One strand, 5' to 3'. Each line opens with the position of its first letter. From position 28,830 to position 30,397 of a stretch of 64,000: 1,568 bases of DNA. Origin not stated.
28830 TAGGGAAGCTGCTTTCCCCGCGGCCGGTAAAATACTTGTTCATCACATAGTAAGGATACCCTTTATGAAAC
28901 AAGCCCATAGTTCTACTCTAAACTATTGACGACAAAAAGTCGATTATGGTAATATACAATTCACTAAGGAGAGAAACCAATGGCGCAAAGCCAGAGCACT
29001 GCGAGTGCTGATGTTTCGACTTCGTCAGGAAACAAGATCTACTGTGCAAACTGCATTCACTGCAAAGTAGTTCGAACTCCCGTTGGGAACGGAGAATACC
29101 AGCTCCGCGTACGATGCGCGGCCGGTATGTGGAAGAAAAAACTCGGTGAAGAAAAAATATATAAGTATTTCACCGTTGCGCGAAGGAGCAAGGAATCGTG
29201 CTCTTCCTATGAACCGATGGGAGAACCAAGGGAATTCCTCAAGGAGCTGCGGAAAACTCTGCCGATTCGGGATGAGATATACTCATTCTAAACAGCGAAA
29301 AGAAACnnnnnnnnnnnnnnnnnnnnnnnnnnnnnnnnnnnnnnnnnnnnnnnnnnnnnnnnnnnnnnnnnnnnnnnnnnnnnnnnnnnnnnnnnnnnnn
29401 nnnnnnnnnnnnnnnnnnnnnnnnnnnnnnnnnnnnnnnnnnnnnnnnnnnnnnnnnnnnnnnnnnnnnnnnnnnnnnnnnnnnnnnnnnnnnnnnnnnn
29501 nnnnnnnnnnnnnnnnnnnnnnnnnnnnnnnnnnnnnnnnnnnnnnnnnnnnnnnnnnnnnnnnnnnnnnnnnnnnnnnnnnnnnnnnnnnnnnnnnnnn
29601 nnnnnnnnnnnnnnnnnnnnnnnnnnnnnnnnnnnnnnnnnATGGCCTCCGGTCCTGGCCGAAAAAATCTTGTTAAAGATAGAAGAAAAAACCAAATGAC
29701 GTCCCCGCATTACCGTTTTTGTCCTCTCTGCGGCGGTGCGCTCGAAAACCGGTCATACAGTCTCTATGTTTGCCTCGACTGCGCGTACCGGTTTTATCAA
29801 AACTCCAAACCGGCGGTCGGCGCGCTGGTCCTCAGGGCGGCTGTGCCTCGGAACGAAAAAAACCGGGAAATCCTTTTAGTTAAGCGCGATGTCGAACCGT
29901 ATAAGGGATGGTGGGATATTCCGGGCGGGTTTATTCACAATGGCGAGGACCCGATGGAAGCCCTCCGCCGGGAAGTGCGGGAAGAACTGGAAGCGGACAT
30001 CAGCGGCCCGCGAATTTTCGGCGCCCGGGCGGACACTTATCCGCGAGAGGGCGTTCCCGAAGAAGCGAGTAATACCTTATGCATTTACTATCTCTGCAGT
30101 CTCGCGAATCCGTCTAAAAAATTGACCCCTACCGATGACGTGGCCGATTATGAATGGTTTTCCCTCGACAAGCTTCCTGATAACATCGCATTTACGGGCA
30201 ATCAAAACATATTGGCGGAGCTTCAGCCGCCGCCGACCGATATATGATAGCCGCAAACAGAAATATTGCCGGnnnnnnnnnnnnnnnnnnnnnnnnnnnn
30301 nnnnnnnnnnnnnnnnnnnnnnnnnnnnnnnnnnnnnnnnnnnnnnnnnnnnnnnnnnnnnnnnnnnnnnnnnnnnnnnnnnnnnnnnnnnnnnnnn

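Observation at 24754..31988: Cluster of two VWA-domain lipoproteins flanking an unknown 670-aa protein, two Cys-rich mini-proteins and a NudC-like NUDIX hydrolase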

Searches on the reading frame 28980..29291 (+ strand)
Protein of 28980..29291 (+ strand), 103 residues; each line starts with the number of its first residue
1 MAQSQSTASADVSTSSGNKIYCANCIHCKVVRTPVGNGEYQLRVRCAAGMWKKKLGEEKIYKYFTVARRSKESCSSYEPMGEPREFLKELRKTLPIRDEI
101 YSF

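Call 3: search_protein_families(library=pfam, proteins=[window:28980-29291:+], max_evalue=0.1)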
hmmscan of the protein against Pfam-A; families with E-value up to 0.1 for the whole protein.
window:28980-29291:+ (103 aa): 0 families

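Call 4: search_protein_families(library=ncbifam, proteins=[window:28980-29291:+], max_evalue=0.1)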
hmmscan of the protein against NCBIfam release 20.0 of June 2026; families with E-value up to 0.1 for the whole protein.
window:28980-29291:+ (103 aa): 0 families

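Call 30: find_homologous_proteins(query=window:28980-29291:+)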
Query window:28980-29291:+ (103 aa): 796 proteins with E <= 0.001 among 796 candidates; the best 120 are listed.
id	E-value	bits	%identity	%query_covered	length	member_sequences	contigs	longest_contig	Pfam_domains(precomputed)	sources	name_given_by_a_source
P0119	4.8e-55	202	88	100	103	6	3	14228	-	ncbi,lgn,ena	-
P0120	2.2e-51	190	82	99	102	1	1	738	-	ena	-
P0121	2.5e-48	180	80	99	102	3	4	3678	-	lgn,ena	-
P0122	5.4e-48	179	79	99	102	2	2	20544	-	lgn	-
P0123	4.4e-47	176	76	98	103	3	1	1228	-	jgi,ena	-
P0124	7.2e-46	172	73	98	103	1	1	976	-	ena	-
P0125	1.1e-45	172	77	99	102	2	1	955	-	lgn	-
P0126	2.5e-44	167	75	100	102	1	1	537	-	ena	-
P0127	3.4e-44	167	71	98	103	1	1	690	-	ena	-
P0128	1.1e-43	165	71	99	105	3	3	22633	-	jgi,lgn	jgi:hypothetical protein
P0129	2.7e-43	164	75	99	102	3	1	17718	-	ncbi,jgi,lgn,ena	-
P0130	5.0e-43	163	69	99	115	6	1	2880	-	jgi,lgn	jgi:hypothetical protein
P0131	5.6e-43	163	73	86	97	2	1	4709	-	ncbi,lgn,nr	ncbi:MAG: hypothetical protein PQJ60_00315 [Spirochaetales bacterium]|nr:hypothetical protein [Spiro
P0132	1.1e-42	162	71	99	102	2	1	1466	-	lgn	-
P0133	1.4e-42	162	69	99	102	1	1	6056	-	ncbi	-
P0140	4.5e-41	157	67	98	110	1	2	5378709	-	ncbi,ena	-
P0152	1.8e-40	155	71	89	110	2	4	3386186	-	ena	-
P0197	1.7e-38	149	63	99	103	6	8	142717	-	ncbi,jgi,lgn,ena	jgi:hypothetical protein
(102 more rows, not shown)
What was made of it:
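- Checked: Cys103 has at least 796 homologues (call 30).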

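Call 31: find_encoding_contigs(protein=P0140, flank=6000, max_places=2)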
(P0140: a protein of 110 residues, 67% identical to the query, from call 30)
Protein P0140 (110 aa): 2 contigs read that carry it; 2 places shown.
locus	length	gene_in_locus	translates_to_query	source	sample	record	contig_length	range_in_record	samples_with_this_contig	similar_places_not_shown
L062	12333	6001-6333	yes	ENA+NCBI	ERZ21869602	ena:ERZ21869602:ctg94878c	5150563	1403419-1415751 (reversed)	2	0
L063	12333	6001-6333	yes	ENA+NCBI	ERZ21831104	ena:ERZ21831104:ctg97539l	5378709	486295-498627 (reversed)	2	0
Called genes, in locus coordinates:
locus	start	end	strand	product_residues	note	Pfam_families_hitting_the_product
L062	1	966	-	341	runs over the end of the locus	PF04055:Radical_SAM, PF16199:Radical_SAM_C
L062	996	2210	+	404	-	PF13416:SBP_bac_8 (weak)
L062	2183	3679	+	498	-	PF02310:B12-binding (weak), PF04055:Radical_SAM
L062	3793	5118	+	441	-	PF03447:NAD_binding_3, PF00742:Homoserine_dh, PF01842:ACT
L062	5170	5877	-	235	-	PF04474:DUF554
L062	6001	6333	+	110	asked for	-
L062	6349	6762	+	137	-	PF13174:TPR_6 (faint)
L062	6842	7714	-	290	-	-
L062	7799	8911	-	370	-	PF25106:VWA_4 (faint)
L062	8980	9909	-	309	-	PF04204:HTS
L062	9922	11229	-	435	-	PF01053:Cys_Met_Meta_PP, PF00155:Aminotran_1_2, PF01041:DegT_DnrJ_EryC1 (faint)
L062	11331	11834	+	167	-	PF00881:Nitroreductase, PF14512:TM1586_NiRdase (weak), PF00881:Nitroreductase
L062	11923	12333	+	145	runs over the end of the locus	PF02502:LacAB_rpiB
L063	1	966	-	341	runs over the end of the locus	PF04055:Radical_SAM, PF16199:Radical_SAM_C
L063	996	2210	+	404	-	PF13416:SBP_bac_8 (weak)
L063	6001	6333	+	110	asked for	-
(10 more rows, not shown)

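Call 32: find_encoding_contigs(protein=P0152, flank=6000, max_places=2)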
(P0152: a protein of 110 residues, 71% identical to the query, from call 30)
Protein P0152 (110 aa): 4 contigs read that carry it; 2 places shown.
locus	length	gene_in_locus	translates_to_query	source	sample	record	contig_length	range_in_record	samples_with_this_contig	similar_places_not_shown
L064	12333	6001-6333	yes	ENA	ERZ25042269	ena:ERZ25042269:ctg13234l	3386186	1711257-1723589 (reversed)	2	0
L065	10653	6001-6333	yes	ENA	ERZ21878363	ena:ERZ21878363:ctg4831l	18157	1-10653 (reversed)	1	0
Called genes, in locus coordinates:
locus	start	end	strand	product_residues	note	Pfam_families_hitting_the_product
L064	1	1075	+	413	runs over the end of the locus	PF01547:SBP_bac_1 (weak)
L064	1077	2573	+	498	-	PF02310:B12-binding (weak), PF04055:Radical_SAM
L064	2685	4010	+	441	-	PF03447:NAD_binding_3, PF00742:Homoserine_dh, PF01842:ACT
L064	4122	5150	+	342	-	PF00990:GGDEF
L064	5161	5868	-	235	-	PF04474:DUF554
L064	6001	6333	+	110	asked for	-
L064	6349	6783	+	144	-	PF13174:TPR_6 (faint), PF00515:TPR_1 (faint)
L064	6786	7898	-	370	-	PF25106:VWA_4 (faint)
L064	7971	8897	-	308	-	PF04204:HTS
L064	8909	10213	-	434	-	PF01053:Cys_Met_Meta_PP, PF00155:Aminotran_1_2, PF01041:DegT_DnrJ_EryC1 (faint)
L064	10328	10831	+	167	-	PF14512:TM1586_NiRdase (faint), PF00881:Nitroreductase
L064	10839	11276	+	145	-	PF02502:LacAB_rpiB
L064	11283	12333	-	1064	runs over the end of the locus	PF07695:7TMR-DISM_7TM, PF02518:HATPase_c, PF00072:Response_reg, PF00211:Guanylate_cyc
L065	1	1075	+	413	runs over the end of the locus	PF01547:SBP_bac_1 (weak)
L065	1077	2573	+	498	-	PF02310:B12-binding (weak), PF04055:Radical_SAM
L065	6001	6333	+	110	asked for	-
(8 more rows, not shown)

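Call 33: find_encoding_contigs(protein=P0197, flank=6000, max_places=2)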
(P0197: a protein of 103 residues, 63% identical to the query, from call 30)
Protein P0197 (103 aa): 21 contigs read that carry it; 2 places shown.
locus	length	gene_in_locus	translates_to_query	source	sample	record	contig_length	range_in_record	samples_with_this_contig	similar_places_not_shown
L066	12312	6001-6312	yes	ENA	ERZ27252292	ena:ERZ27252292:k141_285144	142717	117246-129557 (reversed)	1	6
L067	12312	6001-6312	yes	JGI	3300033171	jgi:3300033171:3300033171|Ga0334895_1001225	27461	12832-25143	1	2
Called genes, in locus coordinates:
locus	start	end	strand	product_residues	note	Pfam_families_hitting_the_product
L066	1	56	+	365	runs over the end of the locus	PF02463:SMC_N (faint), PF00005:ABC_tran, PF17912:OB_MalK, PF08402:TOBE_2, PF03459:TOBE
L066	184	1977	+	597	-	PF00015:MCPsignal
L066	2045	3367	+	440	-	PF03447:NAD_binding_3, PF00742:Homoserine_dh, PF01842:ACT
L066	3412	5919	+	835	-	PF00343:Phosphorylase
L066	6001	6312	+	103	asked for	-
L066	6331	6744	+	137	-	PF13174:TPR_6 (faint)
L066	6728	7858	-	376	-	PF25106:VWA_4 (faint)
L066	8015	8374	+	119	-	PF02502:LacAB_rpiB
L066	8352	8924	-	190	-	-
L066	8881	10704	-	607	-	PF13522:GATase_6, PF13537:GATase_7, PF01380:SIS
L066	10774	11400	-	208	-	PF00027:cNMP_binding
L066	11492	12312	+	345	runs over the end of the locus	PF26342:TP_1001_2nd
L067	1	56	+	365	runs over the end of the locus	PF02463:SMC_N (faint), PF00005:ABC_tran, PF17912:OB_MalK, PF08402:TOBE_2, PF03459:TOBE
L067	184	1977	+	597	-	PF00015:MCPsignal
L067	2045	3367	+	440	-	PF03447:NAD_binding_3, PF00742:Homoserine_dh, PF01842:ACT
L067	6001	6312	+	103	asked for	-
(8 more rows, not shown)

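Call 37: search_solved_structures(query=A3, max_evalue=10)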
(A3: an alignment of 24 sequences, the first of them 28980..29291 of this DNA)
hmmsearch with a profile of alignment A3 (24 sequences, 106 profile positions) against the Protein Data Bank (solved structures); distinct sequences matched with E-value up to 10: 2.
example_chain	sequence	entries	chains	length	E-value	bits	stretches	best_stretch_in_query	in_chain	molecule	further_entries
8jiv_CB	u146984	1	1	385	1.2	12.5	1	35-92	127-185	Ribosomal protein L3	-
4v3p_LC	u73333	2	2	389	1.2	12.5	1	35-92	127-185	Ribosomal protein L3 | 60S ribosomal protein L3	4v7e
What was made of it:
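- Tried and rejected: A profile of the family against PDB sequences gave only chance hits (call 37).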

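Call 40: predict_structure(alignment_id=A3)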
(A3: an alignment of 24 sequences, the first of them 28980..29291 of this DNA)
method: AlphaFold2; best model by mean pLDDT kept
length: 103 residues; sequences in the alignment: 24
mean_pLDDT: 43.9   pTM: 0.25
mean pLDDT of the five models: 43.9, 39.8, 39.1, 38.4, 33.4
residues with pLDDT >= 90: 0; 70-90: 0; 50-70: 23; < 50: 80
segments of 3 or more residues with pLDDT < 50: 1-20, 22-28, 35-37, 45-80, 93-103
pLDDT, mean of each block of 10 residues (from residue 1): 38 38 48 50 46 42 41 45 53 41 29
secondary structure, 60 per line:
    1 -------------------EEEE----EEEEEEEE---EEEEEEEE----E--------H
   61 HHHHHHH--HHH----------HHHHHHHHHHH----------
elements in order: E20-23 E28-35 E39-46 H60-67 H83-93
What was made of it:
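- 28980..29291 (+): Cys103, a 103-aa basic cytoplasmic protein with five invariant cysteines (C22xxC25xxC28, C46, C74). It is the first gene of the Cys103-TPR(-NUDIX) operon. The AF2 model is unusable at pLDDT 44 (call 40).
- Tried and rejected: The AF2 model reached only pLDDT 44, so it was not used for fold search (call 40).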

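Call 50: search_protein_families(library=padloc, proteins=[window:28980-29291:+], max_evalue=0.01)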
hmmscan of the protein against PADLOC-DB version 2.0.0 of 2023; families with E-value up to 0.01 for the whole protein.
window:28980-29291:+ (103 aa): 0 families

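Call 51: search_protein_families(library=phrogs, proteins=[window:28980-29291:+], max_evalue=0.001)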
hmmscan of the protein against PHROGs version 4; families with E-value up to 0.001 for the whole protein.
window:28980-29291:+ (103 aa): 0 families

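Call 58: find_related_loci(query=A3, collection=metagenome_contigs, flank=5000)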
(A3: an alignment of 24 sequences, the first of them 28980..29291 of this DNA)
Query A3 (103 aa) in metagenome_contigs; peptide patterns used: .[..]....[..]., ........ (x = any residue, [..] = any of these).
600 stretches matched a pattern (row limit reached: there are more); 468 encode a relative of the query (tblastn E <= 1e-3); the best 80 are kept; 80 distinct loci.
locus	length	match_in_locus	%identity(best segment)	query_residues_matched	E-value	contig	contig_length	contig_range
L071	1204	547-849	76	1-101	9e-55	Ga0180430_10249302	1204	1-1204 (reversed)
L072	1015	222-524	75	1-102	3e-51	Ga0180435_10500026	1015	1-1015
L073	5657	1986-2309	69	4-102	5e-46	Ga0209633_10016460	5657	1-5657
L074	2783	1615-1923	69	2-102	9e-46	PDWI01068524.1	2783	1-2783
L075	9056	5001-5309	68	2-102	2e-45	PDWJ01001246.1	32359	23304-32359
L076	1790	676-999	67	1-103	8e-46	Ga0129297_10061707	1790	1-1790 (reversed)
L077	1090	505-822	62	1-103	6e-47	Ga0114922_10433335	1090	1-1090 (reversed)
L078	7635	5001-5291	69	8-103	1e-44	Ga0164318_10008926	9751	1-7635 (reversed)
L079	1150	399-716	65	1-103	2e-46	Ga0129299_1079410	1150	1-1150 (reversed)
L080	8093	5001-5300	69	1-102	2e-44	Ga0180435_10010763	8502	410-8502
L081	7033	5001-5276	73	13-103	5e-44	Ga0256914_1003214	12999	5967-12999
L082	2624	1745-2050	68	1-102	3e-44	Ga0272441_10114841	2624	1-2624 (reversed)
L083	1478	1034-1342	67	1-103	3e-45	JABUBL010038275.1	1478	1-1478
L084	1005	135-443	63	1-102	2e-46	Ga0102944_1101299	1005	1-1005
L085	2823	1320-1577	74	19-103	3e-44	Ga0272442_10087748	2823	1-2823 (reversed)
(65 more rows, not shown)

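Call 70: search_protein_families(library=pfam, alignment_id=A3, max_evalue=5)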
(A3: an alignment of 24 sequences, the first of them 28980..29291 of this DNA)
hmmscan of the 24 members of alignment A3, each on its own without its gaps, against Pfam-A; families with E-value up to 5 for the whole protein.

A. member 1, window:28980-29291:+ (103 aa): 0 families

B. families by the number of members that match (of 24 scanned): 8 families
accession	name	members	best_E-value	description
PF09256.16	BaffR-Tall_bind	4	0.0053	BAFF-R, TALL-1 binding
PF23450.1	KIAA2026_hel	3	0.0094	KIAA2026 helical domain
PF25165.1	DUF7828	3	0.1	Domain of unknown function (DUF7828)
PF17181.9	EPF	2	0.031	Epidermal patterning factor proteins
PF00539.23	Tat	1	0.022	Transactivating regulatory protein (Tat)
PF18643.7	RE_BsaWI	1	0.056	BsaWI restriction endonuclease type 2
PF24315.1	DUF7489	1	0.17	Domain of unknown function (DUF7489)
PF23268.1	RIN1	1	0.26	RIN1-like domain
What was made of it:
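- Tried and rejected: A lenient Pfam scan of 24 family members gave only chance hits (call 70).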

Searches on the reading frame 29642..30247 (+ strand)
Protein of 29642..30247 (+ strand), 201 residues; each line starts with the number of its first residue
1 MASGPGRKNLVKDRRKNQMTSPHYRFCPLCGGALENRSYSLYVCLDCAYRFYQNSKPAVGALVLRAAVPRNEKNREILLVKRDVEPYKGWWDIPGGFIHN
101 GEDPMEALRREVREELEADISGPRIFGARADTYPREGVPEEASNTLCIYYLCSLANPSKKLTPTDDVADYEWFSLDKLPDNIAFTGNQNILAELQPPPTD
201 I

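Call 3: search_protein_families(library=pfam, proteins=[window:29642-30247:+], max_evalue=0.1)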
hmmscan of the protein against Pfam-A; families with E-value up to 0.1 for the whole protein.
window:29642-30247:+ (201 aa): 5 families
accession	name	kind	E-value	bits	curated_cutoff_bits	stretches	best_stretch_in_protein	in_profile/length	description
PF00293.34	NUDIX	-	4.1e-20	72.6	21.1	1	66-183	7-123/134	NUDIX domain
PF23455.1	DUF7129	-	0.0046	17.1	30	0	23-38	26-41/45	Domain of unknown function (DUF7129)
PF14815.12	NUDIX_4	-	0.0095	16.2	35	0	73-118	9-51/113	NUDIX domain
PF12773.13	DZR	-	0.035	14.7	27.3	1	20-50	8-33/45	Double zinc ribbon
PF22327.2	Nudt16-like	-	0.04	14.3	27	1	89-121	33-66/161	U8 snoRNA-decapping enzyme-like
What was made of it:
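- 29696..30247 (+): Zinc-ribbon NUDIX hydrolase of 183 aa. Its start is coupled to the TPR130 stop through an ATGA overlap. It is an accessory, frequently lost third gene of the operon. Pfam NUDIX 72.6 bits (call 3).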

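Call 4: search_protein_families(library=ncbifam, proteins=[window:29642-30247:+], max_evalue=0.1)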
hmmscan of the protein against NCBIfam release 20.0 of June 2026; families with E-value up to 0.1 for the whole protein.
window:29642-30247:+ (201 aa): 25 families
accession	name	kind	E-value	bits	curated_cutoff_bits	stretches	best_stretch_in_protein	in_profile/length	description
NF006530.0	PRK08999.1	equivalog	3.3e-10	39.5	245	1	66-138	10-82/315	Nudix family hydrolase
NF001299.0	PRK00241.1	equivalog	7.3e-09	35.5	158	1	23-135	101-205/263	NAD(+) diphosphatase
NF003786.0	PRK05379.1-2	equivalog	1.8e-08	34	397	1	76-189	230-346/354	bifunctional nicotinamide-nucleotide adenylyltransferase/Nudix hydroxylase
NF003788.0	PRK05379.1-5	equivalog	1.9e-07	30.7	354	1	73-126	222-275/351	bifunctional nicotinamide-nucleotide adenylyltransferase/Nudix hydroxylase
TIGR00586.1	mutt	equivalog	2.9e-07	30.5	97.9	1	66-117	9-60/129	8-oxo-dGTP diphosphatase MutT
NF003787.0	PRK05379.1-4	equivalog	7.2e-07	28.5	449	1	75-132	219-276/346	bifunctional nicotinamide-nucleotide adenylyltransferase/Nudix hydroxylase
NF001936.0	PRK00714.1-3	equivalog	1.2e-06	28.5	118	1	54-118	5-64/155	RNA pyrophosphohydrolase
NF012016.0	PRK15472.1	equivalog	2e-06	27.6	95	1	82-178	24-122/141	nucleoside triphosphatase NudI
NF008044.0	PRK10776.1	equivalog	4.5e-06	26.6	148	1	70-123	12-65/130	8-oxo-dGTP diphosphatase MutT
NF003785.0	PRK05379.1-1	equivalog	6.3e-06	25.6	418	1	74-182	213-324/347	bifunctional nicotinamide-nucleotide adenylyltransferase/Nudix hydroxylase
NF007834.0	PRK10546.1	equivalog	1.4e-05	24.9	156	1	72-119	12-60/135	pyrimidine (deoxy)nucleoside triphosphate diphosphatase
NF011963.0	PRK15434.1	subfamily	2.5e-05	24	146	1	73-178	27-134/159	GDP-mannose mannosyl hydrolase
NF003791.0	PRK05379.2-3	equivalog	2.8e-05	23.5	409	1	76-132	214-270/340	bifunctional nicotinamide-nucleotide adenylyltransferase/Nudix hydroxylase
NF033497.1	rubre_like_arch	subfamily_domain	0.00012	21.7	32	1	23-40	15-32/34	rubrerythrin-like domain-containing protein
NF001938.0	PRK00714.1-5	equivalog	0.00018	20.9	116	1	81-118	37-74/172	RNA pyrophosphohydrolase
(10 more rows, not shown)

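Call 50: search_protein_families(library=padloc, proteins=[window:29696-30247:+], max_evalue=0.01)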
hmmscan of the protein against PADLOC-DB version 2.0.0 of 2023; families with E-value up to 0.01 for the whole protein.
window:29696-30247:+ (183 aa): 1 family
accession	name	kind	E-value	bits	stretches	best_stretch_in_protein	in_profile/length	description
PDLC04899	PDC-S07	-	2.5e-13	47.8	1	49-174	12-126/135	-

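Call 51: search_protein_families(library=phrogs, proteins=[window:29696-30247:+], max_evalue=0.001)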
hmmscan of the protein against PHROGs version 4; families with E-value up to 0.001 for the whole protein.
window:29696-30247:+ (183 aa): 6 families
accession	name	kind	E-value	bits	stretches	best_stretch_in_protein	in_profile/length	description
phrog_1198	-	other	2.3e-17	64.6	1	39-169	37-159/253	MutT/NUDIX hydrolase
phrog_6216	-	unknown function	1.3e-09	38.3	1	57-165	13-103/545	-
phrog_25541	-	unknown function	7.5e-07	29.9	1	47-162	78-183/210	-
phrog_1185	-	other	4e-06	27.5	1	73-101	181-209/301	nudix hydrolase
phrog_19657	-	other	7.8e-06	26.9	1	61-101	49-89/176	nudix hydrolase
phrog_10313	-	other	0.00084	20.1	0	52-159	20-120/159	nudix hydrolase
